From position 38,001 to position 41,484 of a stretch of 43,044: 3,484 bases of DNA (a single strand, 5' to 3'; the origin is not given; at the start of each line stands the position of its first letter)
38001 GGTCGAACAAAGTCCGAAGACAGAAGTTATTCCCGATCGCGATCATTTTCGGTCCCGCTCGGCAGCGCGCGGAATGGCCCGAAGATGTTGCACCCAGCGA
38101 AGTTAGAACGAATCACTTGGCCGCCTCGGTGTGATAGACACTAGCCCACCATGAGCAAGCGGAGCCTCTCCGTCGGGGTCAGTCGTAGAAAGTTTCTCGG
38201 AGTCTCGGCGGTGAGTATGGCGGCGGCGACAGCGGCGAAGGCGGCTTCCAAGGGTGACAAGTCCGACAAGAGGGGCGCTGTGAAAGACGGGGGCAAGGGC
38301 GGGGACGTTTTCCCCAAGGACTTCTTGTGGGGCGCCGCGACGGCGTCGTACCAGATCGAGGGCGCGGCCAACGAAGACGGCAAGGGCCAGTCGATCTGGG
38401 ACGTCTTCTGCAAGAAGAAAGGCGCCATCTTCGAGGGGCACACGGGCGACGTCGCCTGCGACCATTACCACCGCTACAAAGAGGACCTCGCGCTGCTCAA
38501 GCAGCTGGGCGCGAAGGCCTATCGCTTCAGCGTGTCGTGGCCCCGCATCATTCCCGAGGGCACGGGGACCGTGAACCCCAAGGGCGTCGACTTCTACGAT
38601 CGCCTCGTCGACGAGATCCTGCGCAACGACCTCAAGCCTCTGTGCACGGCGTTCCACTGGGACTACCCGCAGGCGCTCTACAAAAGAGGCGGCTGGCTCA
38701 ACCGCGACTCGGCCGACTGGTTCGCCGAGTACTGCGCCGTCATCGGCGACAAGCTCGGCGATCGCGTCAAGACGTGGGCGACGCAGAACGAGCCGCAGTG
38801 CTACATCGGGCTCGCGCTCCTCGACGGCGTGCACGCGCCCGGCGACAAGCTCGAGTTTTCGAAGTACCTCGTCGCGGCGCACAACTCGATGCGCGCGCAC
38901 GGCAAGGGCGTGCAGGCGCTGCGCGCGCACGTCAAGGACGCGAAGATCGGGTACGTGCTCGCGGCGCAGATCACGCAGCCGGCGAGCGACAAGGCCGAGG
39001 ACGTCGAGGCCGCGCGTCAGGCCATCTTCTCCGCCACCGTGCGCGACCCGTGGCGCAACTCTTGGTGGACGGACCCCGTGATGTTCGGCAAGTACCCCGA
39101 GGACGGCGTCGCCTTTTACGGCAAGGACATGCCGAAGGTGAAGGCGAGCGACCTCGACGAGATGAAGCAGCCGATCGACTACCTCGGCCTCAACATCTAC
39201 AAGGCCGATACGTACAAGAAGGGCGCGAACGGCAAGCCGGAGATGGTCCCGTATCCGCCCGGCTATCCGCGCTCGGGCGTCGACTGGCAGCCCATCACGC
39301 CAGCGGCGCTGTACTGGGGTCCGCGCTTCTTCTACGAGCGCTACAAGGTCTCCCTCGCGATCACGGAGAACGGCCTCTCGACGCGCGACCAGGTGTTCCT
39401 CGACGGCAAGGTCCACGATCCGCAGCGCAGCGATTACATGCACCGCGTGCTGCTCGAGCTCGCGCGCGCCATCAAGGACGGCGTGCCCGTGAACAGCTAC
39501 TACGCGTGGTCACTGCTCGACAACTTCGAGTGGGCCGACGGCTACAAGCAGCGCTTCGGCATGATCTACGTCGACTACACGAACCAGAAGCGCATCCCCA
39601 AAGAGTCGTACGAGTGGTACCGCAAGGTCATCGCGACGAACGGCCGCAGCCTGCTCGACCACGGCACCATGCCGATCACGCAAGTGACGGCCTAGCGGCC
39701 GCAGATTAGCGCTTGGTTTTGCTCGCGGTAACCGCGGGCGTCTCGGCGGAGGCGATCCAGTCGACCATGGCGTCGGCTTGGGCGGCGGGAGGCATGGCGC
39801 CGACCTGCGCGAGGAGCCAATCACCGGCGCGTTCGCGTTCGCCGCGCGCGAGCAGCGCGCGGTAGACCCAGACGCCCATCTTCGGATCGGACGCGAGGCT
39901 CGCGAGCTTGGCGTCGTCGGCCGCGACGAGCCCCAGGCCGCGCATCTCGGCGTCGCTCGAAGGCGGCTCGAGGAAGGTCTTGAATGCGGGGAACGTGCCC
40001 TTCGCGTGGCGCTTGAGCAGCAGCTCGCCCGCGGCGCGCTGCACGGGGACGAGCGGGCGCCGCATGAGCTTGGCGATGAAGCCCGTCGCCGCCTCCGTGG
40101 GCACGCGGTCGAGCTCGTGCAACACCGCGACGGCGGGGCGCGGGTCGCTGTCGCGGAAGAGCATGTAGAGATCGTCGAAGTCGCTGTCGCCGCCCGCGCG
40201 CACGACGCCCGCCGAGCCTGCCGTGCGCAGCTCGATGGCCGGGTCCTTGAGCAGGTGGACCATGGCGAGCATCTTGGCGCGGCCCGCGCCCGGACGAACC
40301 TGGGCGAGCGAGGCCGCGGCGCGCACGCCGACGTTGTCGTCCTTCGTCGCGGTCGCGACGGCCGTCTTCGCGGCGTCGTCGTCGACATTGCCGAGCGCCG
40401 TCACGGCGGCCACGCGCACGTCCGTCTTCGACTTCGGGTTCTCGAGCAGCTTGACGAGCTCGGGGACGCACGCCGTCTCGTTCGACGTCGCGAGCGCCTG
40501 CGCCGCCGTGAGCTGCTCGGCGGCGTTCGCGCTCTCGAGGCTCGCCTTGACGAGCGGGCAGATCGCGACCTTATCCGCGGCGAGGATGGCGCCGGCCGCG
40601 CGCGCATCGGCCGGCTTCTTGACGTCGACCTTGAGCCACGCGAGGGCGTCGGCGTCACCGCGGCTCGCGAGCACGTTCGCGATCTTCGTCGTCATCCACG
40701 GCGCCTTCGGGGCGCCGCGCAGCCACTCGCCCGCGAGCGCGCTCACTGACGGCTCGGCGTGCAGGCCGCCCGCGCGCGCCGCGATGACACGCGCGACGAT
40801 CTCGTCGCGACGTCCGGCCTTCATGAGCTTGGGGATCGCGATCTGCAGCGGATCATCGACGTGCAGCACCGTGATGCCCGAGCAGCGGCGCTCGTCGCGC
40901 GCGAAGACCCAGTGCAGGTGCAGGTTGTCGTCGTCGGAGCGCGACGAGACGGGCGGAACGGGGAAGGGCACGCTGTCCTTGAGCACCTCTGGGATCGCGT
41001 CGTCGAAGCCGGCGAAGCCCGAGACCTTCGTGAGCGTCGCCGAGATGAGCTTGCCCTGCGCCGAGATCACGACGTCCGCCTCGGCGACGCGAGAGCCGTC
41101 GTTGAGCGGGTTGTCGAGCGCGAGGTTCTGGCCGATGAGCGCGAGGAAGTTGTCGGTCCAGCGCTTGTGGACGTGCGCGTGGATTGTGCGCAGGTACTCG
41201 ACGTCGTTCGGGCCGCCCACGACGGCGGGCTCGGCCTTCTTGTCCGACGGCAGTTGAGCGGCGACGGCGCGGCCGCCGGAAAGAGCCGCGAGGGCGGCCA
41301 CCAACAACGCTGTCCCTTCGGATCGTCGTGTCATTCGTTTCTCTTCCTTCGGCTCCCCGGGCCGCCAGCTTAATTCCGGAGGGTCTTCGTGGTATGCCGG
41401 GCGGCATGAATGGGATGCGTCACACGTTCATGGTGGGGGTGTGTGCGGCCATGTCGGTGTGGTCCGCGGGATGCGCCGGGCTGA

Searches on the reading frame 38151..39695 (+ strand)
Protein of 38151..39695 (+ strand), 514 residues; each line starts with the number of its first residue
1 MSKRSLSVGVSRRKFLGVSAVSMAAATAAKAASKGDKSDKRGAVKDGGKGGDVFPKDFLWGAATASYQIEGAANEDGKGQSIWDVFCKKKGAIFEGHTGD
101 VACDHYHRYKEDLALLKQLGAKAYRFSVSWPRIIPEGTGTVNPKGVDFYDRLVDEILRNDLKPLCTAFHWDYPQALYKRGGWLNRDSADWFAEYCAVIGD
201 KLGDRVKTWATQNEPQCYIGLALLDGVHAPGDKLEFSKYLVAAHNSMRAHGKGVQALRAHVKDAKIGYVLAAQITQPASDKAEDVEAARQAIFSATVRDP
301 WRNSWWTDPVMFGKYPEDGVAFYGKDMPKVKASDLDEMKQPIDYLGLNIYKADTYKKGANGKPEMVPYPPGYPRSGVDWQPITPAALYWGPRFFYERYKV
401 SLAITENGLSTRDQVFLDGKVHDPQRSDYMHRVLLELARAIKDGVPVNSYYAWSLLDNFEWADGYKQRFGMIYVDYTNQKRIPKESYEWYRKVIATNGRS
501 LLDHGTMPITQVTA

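Call 86: search_protein_families(library=pfam, proteins=[window:38151-39695:+], max_evalue=0.0001)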
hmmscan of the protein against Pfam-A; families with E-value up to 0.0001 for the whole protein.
window:38151-39695:+ (514 aa): 1 family
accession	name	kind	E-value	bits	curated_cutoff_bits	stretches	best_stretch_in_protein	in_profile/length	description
PF00232.24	Glyco_hydro_1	-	1.4e-152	508.7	22.6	1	53-498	4-452/453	Glycosyl hydrolase family 1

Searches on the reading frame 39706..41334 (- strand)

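Call 86: search_protein_families(library=pfam, proteins=[window:39706-41334:-], max_evalue=0.0001)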
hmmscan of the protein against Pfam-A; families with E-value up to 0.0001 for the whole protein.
window:39706-41334:- (542 aa): 2 families
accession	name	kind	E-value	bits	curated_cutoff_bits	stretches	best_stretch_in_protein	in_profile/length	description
PF13646.12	HEAT_2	-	2e-11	44.5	27.7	1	260-342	3-84/88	HEAT repeats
PF13103.11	TonB_2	-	5.2e-10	39.8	22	1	59-132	4-75/85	TonB C terminal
